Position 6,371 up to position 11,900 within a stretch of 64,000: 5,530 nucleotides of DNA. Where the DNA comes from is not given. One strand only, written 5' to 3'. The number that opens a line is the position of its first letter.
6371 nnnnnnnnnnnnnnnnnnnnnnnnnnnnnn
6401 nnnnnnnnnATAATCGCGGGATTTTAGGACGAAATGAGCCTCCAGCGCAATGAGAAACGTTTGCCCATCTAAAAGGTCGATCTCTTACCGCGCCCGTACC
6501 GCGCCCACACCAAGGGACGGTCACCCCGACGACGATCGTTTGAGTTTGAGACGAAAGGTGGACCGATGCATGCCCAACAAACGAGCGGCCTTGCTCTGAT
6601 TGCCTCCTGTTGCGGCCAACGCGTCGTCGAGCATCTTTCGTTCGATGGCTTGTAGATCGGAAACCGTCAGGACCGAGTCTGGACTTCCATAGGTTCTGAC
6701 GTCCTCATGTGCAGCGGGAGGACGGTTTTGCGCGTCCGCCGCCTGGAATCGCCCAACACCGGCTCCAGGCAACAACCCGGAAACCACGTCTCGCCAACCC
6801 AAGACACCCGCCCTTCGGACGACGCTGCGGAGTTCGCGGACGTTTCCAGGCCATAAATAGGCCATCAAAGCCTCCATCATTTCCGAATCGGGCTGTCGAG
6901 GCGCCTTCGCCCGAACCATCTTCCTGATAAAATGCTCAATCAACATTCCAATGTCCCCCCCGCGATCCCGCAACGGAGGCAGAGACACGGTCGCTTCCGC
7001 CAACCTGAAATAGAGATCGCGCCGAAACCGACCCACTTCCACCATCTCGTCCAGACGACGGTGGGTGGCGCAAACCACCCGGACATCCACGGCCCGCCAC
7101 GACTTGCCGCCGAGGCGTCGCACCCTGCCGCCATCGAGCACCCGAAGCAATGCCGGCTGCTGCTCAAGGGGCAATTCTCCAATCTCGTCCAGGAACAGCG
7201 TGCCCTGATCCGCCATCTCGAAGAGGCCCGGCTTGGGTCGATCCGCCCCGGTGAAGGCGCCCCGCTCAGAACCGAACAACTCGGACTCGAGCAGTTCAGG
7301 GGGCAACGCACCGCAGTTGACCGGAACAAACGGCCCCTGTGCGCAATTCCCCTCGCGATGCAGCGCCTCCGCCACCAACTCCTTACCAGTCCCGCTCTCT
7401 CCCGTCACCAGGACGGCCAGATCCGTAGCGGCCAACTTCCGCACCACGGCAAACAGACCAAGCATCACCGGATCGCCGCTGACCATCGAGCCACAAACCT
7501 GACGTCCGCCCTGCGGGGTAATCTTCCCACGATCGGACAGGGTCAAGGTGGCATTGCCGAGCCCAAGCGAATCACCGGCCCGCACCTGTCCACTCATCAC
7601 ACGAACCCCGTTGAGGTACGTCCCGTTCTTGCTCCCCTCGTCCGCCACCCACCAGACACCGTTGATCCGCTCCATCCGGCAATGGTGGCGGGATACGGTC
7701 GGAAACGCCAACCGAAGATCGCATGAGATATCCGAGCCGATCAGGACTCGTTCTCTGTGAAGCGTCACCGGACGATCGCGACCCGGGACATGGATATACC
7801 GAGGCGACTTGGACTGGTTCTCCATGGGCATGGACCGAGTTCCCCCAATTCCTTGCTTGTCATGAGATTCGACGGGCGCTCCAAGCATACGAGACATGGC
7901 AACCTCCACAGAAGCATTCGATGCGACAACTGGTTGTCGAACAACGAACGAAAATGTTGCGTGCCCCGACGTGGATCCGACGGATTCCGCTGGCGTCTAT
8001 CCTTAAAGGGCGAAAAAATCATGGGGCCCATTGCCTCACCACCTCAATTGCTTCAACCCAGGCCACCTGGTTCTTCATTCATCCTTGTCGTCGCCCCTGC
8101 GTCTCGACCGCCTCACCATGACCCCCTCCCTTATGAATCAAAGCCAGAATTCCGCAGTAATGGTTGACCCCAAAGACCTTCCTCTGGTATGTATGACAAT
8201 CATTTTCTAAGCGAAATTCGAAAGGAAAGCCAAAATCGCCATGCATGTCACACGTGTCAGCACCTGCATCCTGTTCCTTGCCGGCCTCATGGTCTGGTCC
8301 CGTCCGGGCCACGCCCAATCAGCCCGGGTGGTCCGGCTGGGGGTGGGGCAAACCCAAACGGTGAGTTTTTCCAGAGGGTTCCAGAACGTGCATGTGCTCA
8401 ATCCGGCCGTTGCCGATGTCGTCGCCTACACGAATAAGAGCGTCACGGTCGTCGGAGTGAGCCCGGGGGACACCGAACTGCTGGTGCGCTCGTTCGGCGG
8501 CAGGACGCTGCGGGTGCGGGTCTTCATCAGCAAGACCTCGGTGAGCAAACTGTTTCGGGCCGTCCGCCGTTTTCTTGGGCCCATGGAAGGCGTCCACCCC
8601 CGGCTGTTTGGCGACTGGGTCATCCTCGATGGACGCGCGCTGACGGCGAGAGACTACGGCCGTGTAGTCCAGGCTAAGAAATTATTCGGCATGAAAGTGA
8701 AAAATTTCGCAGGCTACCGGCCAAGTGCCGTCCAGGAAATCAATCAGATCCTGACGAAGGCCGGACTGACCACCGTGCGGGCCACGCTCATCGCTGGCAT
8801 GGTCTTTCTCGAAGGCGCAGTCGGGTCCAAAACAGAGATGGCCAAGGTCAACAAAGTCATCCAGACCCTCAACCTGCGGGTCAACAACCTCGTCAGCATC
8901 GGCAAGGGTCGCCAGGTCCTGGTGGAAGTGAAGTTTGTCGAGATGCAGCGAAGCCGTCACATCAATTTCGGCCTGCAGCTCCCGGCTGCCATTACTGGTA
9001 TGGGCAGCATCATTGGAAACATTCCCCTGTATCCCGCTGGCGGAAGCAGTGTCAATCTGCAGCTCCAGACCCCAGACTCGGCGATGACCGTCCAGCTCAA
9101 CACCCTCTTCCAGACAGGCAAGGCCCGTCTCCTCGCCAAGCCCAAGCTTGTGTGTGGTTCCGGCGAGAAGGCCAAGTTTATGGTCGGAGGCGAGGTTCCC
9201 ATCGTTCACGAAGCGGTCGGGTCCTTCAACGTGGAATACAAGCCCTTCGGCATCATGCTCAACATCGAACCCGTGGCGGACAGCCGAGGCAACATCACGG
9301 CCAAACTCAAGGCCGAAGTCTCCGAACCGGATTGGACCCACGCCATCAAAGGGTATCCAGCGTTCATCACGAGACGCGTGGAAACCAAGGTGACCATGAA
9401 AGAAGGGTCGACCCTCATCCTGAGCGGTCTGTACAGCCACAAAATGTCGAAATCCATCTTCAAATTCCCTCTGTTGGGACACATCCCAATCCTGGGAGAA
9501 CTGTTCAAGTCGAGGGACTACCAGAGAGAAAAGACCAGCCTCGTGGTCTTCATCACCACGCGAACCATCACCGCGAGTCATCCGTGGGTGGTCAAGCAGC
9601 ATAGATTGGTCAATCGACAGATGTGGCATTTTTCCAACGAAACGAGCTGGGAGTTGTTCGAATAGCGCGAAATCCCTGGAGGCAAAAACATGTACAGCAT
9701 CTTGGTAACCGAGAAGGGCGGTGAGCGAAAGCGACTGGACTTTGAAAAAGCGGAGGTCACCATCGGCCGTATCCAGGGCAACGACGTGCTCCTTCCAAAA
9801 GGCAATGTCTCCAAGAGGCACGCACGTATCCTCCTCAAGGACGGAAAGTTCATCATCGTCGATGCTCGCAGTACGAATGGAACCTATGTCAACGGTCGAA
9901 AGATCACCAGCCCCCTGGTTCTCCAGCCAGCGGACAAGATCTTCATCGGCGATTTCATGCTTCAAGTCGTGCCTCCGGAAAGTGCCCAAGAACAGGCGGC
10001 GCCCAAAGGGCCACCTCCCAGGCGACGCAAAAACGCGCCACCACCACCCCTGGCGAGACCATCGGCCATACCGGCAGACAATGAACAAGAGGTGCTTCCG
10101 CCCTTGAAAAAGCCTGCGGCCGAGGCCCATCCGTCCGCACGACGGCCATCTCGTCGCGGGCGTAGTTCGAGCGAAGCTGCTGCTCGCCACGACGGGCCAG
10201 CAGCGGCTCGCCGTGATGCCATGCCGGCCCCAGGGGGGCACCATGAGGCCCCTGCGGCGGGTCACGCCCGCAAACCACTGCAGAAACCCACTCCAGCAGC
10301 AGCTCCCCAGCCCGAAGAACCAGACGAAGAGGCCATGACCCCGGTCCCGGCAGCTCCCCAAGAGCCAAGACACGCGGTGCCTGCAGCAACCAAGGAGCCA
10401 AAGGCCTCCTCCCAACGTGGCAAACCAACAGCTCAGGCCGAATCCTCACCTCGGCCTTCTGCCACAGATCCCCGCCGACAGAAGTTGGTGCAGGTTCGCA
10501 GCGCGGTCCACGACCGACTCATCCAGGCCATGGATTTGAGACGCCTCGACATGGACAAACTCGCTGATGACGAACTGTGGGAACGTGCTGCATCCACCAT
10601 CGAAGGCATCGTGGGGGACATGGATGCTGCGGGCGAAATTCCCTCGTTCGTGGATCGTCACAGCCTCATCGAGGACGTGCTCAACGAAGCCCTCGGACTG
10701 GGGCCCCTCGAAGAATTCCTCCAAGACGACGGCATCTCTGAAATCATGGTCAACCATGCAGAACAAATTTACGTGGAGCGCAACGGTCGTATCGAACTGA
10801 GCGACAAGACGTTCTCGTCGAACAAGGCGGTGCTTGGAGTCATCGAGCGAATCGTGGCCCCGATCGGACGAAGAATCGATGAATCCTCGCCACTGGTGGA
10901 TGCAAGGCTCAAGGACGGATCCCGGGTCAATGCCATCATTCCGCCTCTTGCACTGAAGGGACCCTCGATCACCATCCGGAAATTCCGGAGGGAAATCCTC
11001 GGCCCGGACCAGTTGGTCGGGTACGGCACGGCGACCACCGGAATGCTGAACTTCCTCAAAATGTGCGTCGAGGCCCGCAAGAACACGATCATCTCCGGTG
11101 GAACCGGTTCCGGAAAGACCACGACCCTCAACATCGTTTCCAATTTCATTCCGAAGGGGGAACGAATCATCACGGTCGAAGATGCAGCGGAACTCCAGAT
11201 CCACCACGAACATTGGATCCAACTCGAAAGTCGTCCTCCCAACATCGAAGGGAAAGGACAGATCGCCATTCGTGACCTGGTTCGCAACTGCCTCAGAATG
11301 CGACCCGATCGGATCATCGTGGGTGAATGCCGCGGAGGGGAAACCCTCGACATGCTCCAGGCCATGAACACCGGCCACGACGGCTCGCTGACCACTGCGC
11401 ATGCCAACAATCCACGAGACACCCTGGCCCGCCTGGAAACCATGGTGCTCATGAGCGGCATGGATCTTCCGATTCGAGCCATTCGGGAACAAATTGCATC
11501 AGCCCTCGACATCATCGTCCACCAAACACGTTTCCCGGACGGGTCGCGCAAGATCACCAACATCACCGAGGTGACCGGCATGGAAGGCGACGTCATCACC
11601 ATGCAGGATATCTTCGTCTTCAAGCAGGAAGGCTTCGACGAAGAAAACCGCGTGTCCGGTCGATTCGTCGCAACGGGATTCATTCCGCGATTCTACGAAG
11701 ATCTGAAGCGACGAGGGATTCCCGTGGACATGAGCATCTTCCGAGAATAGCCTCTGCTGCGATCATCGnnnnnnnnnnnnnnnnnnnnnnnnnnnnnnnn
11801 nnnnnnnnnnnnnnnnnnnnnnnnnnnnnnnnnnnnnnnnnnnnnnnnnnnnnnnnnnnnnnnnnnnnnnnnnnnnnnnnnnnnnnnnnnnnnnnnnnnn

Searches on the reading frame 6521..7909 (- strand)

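Call 14: search_protein_families(library=pfam, proteins=[window:6521-7909:-], max_evalue=0.001)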
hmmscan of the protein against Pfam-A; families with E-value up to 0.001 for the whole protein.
window:6521-7909:- (462 aa): 9 families
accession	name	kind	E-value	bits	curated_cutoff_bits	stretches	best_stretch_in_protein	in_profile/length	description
PF00158.32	Sigma54_activat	-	9.3e-64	214.6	20.2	1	146-308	5-167/168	Sigma-54 interaction domain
PF14532.12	Sigma54_activ_2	-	1.3e-19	71.2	25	1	152-313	10-138/138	Sigma-54 interaction domain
PF00498.31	FHA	-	4e-16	59.6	20.7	1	55-118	1-67/67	FHA domain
PF25601.1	AAA_lid_14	-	7.8e-16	58.1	27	1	314-371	1-60/87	AAA+ ATPase lid domain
PF02954.25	HTH_8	-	9.5e-15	54.5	22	1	421-458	4-41/42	Bacterial regulatory protein, Fis family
PF16697.10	Yop-YscD_cpl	-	7e-14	52.3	33.2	1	48-126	12-92/94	Inner membrane component of T3SS, cytoplasmic domain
PF00004.35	AAA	-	1.3e-05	26.1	21.2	1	166-302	1-130/131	ATPase family associated with various cellular activities (AAA)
PF01078.27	Mg_chelatase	-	0.00016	21.6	20.3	0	219-263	91-135/207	Magnesium chelatase, subunit ChlI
PF13556.12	HTH_30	-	0.00062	19.9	27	0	430-458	7-35/59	PucR C-terminal helix-turn-helix domain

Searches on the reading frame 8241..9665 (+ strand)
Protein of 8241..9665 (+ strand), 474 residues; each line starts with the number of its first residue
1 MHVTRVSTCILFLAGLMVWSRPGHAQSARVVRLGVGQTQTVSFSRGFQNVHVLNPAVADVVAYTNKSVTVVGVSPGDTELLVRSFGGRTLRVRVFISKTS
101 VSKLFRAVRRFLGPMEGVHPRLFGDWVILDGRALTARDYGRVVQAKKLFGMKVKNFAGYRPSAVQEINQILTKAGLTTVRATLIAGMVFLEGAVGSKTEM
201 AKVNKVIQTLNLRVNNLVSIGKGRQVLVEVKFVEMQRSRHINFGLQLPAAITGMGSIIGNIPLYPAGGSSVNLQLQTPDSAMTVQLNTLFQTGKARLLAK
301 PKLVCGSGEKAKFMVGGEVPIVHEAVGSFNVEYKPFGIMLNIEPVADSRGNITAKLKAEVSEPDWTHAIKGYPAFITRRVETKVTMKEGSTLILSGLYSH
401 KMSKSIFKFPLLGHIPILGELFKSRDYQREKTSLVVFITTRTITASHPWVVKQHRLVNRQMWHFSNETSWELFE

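Call 11: search_protein_families(library=pfam, proteins=[window:8241-9665:+], max_evalue=0.001)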
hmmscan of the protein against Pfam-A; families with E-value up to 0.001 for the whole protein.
window:8241-9665:+ (474 aa): 2 families
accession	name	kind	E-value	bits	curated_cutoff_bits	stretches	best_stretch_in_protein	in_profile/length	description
PF00263.26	Secretin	-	4.6e-39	134.1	27.5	1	289-441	2-166/169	Bacterial type II and III secretion system protein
PF13629.12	T2SS-T3SS_pil_N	-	5.9e-13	48.8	23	1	28-93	2-70/72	Pilus formation protein N terminal region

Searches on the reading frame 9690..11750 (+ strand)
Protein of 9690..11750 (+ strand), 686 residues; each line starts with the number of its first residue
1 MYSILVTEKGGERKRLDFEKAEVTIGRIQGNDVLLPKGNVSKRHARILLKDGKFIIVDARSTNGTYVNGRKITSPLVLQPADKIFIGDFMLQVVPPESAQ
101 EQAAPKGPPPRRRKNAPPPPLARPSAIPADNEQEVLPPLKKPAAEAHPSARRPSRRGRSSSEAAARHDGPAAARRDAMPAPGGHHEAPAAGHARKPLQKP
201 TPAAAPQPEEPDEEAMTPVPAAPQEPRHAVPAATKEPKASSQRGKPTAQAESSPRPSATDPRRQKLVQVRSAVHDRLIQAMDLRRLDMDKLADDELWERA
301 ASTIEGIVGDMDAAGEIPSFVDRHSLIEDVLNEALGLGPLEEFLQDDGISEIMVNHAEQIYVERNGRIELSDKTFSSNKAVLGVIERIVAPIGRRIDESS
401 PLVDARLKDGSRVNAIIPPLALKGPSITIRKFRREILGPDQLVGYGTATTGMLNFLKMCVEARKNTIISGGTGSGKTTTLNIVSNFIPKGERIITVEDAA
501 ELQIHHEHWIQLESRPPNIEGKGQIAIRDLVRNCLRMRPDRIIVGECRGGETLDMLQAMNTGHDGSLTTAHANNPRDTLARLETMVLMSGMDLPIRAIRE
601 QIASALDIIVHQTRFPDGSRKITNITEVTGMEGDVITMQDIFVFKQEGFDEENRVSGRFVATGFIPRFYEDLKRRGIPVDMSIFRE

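Call 11: search_protein_families(library=pfam, proteins=[window:9690-11750:+], max_evalue=0.001)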
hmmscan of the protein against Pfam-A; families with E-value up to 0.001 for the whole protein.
window:9690-11750:+ (686 aa): 3 families
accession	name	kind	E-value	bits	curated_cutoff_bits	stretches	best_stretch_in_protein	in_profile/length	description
PF00437.27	T2SSE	-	1.8e-61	208.3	24.9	1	335-613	3-276/370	Type II/IV secretion system protein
PF00498.31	FHA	-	2e-17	63.8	20.7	1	23-87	1-67/67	FHA domain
PF16697.10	Yop-YscD_cpl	-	1.3e-09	38.6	33.2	1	16-96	12-93/94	Inner membrane component of T3SS, cytoplasmic domain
